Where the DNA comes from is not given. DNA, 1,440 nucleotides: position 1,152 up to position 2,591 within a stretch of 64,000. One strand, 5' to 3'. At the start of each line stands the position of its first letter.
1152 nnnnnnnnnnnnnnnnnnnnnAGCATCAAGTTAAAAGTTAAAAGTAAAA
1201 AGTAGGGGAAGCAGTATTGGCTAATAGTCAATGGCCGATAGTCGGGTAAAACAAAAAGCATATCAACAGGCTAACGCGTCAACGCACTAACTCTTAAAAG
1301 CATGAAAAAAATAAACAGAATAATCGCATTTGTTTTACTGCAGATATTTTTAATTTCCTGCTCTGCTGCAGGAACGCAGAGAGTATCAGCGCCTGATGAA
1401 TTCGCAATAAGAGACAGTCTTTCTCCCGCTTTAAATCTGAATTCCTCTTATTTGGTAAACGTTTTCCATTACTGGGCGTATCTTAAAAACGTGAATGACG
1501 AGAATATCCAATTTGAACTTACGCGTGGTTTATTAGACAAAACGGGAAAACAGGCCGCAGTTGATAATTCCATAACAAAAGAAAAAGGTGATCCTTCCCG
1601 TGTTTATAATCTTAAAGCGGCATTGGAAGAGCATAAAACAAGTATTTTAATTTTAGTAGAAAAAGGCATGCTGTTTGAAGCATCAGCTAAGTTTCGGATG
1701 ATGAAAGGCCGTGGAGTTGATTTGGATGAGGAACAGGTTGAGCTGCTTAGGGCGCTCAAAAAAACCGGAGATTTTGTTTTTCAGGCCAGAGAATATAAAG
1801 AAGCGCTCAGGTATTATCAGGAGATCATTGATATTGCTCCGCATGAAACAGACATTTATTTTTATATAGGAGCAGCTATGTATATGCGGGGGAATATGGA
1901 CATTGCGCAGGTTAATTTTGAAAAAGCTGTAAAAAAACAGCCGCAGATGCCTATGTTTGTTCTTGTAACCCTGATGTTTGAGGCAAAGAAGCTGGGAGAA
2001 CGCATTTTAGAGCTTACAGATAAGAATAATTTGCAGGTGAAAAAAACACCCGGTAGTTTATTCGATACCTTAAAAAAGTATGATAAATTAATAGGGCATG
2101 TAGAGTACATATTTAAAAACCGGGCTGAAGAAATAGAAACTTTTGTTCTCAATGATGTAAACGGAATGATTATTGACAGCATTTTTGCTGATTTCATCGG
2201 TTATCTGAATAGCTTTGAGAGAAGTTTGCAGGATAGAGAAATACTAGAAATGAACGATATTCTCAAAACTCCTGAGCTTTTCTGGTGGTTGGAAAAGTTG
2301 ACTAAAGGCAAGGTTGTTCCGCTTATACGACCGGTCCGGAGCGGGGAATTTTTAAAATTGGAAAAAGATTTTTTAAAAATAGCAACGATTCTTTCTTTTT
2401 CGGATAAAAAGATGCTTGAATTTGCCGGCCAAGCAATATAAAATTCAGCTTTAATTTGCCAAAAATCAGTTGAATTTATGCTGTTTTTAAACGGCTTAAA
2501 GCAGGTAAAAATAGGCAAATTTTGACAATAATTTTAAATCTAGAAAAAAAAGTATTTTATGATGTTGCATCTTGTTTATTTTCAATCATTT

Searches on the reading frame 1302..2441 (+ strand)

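Call 49: search_protein_families(library=pfam, proteins=[window:1302-2441:+], max_evalue=0.001)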
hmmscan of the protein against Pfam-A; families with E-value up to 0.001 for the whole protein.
window:1302-2441:+ (379 aa): 5 families
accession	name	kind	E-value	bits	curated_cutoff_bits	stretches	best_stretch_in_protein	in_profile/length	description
PF07719.23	TPR_2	-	5.4e-08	32.8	27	0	156-181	8-33/34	Tetratricopeptide repeat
PF00515.34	TPR_1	-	1.8e-05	24.8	27.8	0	160-181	12-33/34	Tetratricopeptide repeat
PF14559.12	TPR_19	-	9.6e-05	23.1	25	1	160-215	2-57/68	Tetratricopeptide repeat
PF13428.12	TPR_14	-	0.00067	20.6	23.5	0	151-189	3-41/44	Tetratricopeptide repeat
PF25575.1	TPR_BSK1_C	-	0.00086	19.6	42.2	0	145-196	38-89/118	Serine/threonine-protein kinase BSK1-like, TPR repeats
